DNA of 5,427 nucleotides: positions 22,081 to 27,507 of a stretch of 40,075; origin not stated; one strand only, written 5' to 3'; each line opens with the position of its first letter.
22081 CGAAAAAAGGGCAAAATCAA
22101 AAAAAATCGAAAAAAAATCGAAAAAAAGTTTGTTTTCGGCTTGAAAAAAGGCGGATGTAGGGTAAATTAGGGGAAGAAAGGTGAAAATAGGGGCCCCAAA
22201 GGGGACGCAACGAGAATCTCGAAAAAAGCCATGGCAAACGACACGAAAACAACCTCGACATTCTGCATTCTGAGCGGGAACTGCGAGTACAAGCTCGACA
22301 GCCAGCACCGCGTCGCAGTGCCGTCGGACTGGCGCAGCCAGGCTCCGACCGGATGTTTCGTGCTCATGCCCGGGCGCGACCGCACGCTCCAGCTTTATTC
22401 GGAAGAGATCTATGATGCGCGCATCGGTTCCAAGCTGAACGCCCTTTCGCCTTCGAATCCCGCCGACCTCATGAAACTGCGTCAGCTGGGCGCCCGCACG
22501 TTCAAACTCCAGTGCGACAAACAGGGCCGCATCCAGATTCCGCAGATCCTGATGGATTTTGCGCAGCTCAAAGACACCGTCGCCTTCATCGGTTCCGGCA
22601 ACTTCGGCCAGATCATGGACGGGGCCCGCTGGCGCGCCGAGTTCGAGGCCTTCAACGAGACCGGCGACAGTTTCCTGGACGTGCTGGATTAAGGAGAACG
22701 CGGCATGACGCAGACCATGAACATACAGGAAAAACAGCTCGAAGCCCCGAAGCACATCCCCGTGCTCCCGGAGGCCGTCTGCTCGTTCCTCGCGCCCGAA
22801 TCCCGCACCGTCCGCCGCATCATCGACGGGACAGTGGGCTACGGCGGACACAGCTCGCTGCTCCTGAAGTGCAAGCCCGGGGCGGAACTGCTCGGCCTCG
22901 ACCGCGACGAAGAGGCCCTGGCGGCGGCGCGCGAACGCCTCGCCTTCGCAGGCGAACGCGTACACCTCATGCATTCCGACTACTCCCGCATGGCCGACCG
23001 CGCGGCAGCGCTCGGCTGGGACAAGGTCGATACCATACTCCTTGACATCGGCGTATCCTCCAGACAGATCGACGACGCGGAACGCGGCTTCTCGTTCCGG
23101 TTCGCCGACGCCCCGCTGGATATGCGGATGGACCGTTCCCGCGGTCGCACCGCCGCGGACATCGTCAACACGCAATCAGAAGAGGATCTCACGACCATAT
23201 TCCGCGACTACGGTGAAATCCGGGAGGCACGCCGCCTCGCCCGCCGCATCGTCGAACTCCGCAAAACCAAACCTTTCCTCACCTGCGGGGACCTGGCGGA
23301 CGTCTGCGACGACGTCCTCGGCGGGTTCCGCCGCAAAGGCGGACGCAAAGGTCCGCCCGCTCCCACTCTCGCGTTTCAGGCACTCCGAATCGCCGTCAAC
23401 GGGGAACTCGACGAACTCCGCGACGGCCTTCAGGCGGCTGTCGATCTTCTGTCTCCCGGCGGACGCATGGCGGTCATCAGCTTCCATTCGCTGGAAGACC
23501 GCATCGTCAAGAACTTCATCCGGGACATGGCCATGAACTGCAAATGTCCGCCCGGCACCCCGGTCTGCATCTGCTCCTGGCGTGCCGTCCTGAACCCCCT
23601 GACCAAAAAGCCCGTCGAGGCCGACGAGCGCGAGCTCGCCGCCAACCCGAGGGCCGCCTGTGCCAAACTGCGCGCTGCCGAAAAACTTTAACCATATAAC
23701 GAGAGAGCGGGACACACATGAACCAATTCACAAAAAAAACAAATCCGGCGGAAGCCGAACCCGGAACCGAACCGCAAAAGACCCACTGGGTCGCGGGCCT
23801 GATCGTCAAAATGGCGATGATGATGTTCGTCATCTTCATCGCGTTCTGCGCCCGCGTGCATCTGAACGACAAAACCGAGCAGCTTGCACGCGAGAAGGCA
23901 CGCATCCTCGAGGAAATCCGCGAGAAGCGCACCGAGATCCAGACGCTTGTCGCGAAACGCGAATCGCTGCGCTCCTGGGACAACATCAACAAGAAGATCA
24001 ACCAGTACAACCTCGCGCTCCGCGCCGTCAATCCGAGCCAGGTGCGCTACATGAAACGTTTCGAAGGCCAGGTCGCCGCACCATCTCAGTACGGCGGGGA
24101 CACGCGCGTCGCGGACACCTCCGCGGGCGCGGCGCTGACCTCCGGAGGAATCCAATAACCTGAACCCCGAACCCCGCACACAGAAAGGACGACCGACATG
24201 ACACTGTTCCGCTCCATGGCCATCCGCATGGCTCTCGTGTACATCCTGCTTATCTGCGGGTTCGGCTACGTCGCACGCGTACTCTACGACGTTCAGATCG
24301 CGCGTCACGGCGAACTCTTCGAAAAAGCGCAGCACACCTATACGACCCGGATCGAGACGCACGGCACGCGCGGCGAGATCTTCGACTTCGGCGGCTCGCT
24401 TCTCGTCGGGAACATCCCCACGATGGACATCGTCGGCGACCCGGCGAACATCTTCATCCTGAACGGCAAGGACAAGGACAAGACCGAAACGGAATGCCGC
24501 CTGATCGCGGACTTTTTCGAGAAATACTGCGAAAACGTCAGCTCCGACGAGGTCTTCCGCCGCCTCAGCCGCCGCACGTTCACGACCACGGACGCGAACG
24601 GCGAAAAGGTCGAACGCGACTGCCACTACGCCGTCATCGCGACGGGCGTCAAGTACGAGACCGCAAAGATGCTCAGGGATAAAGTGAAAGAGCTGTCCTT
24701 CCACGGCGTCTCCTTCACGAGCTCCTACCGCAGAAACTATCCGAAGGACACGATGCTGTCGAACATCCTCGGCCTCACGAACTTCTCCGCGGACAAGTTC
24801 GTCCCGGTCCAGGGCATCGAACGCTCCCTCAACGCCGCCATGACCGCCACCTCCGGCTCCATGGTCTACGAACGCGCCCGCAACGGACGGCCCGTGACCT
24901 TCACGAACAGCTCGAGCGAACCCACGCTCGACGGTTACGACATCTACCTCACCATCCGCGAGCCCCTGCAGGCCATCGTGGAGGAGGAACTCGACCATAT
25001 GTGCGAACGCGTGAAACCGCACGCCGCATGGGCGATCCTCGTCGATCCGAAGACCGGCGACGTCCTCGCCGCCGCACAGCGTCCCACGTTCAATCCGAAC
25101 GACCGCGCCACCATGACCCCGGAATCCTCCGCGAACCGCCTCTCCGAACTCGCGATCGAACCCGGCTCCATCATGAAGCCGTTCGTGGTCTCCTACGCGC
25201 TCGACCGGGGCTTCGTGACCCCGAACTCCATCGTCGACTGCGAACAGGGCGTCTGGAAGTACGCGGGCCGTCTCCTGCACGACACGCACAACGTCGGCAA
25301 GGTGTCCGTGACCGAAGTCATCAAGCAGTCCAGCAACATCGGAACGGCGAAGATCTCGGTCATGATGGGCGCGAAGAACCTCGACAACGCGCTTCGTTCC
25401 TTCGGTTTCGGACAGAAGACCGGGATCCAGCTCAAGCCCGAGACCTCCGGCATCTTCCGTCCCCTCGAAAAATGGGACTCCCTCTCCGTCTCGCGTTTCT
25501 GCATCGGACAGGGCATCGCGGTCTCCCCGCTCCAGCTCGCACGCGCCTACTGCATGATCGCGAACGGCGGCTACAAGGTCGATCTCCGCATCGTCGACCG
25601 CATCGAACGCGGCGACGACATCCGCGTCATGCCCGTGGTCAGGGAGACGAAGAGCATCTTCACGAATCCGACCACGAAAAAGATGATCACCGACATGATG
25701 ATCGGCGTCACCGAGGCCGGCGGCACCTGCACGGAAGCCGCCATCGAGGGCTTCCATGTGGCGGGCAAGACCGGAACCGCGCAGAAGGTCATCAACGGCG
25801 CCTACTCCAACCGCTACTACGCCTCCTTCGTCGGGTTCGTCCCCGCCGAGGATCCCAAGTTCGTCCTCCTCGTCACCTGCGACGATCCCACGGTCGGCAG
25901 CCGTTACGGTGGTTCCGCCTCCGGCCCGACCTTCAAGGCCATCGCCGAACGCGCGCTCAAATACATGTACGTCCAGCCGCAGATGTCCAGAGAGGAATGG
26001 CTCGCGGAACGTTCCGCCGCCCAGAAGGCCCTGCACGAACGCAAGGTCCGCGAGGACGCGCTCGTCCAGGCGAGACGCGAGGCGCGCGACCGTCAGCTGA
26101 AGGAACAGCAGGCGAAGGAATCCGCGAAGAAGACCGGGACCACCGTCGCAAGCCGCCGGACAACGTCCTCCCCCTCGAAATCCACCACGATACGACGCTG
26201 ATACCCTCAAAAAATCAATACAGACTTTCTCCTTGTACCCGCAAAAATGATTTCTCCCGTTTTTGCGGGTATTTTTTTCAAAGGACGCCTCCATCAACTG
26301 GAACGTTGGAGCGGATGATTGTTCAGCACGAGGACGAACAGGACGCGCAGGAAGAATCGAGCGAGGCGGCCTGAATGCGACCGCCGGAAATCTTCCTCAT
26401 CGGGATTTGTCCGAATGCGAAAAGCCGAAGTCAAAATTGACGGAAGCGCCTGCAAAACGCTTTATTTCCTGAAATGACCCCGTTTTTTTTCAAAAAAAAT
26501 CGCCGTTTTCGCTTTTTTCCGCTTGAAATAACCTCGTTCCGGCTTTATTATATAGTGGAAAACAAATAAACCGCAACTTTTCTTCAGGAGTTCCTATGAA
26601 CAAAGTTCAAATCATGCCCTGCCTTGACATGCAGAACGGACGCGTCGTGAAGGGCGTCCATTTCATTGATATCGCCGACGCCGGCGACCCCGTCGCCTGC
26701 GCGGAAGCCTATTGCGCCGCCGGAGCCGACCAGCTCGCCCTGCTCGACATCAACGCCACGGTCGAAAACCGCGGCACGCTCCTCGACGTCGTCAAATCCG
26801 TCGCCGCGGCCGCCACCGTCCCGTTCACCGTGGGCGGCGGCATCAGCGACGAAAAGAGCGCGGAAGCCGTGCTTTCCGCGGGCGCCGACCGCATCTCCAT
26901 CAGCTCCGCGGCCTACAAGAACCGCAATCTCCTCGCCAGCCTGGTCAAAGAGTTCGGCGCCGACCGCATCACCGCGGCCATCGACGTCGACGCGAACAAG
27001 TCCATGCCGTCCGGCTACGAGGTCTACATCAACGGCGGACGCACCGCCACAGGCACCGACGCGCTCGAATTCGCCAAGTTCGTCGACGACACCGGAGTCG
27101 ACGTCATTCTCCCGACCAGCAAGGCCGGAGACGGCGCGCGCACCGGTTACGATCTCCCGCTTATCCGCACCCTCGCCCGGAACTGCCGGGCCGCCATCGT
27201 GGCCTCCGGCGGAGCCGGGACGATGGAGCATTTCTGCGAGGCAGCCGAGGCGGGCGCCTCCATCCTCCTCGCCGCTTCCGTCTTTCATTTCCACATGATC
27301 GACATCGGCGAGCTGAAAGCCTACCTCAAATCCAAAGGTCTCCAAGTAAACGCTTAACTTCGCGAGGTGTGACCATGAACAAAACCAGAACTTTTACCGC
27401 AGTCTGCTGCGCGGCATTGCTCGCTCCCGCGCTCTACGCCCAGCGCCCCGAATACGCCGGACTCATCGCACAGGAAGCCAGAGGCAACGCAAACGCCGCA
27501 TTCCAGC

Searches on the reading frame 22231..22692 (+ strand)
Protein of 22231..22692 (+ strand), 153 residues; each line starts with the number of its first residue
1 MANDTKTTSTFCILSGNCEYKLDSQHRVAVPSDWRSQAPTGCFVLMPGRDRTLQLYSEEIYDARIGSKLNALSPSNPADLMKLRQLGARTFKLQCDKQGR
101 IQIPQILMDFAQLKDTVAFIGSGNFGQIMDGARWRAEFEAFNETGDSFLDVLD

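Call 16: search_protein_families(library=pfam, proteins=[window:22231-22692:+], max_evalue=0.001)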
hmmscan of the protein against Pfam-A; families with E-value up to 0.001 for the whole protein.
window:22231-22692:+ (153 aa): 1 family
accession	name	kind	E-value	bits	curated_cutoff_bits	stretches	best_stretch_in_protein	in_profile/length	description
PF02381.23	MraZ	-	4.4e-15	55.8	23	2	13-84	1-71/72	MraZ protein, putative antitoxin-like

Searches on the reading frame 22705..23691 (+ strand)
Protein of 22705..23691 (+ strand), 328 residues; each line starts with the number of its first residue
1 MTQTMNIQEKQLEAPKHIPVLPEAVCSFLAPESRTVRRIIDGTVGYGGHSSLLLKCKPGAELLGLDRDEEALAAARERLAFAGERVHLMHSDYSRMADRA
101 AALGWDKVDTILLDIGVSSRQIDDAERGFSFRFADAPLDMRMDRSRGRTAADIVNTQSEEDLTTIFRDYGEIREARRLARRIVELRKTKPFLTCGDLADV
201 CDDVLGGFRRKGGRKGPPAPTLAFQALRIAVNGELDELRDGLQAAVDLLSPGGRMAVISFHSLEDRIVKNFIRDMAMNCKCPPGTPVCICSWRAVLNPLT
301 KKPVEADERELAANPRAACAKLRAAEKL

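Call 16: search_protein_families(library=pfam, proteins=[window:22705-23691:+], max_evalue=0.001)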
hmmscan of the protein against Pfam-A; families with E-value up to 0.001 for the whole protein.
window:22705-23691:+ (328 aa): 4 families
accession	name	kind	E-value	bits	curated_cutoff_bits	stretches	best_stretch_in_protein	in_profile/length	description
PF01795.25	Methyltransf_5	-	1.1e-100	337.5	27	1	16-327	3-308/309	MraW methylase family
PF13649.12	Methyltransf_25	-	0.00013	23.1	27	1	40-97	2-59/97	Methyltransferase domain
PF08242.18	Methyltransf_12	-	0.00016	22.8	30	0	45-112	6-70/98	Methyltransferase domain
PF13847.12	Methyltransf_31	-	0.00085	19.5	27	0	39-113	7-80/145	Methyltransferase domain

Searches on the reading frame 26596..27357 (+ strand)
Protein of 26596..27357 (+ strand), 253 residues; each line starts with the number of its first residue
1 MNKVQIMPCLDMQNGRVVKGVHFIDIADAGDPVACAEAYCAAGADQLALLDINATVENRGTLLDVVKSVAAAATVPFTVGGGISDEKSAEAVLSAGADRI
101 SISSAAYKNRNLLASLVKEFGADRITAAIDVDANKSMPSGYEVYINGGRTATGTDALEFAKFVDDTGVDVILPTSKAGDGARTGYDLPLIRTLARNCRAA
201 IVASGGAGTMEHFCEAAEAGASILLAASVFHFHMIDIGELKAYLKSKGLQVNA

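Call 16: search_protein_families(library=pfam, proteins=[window:26596-27357:+], max_evalue=0.001)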
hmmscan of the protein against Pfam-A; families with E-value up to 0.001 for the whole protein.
window:26596-27357:+ (253 aa): 4 families
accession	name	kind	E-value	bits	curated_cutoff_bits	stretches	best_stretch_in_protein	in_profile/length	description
PF00977.27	His_biosynth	-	4.9e-64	216.3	23.6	1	5-235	1-227/228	Histidine biosynthesis protein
PF03060.21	NMO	-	7.4e-05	22.7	28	0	60-105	179-224/331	Nitronate monooxygenase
PF02581.23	TMP-TENI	-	0.00085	19.2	27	0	63-105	138-179/180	Thiamine monophosphate synthase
PF01207.24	Dus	-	0.00086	18.9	20.4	0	33-118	141-228/311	Dihydrouridine synthase (Dus)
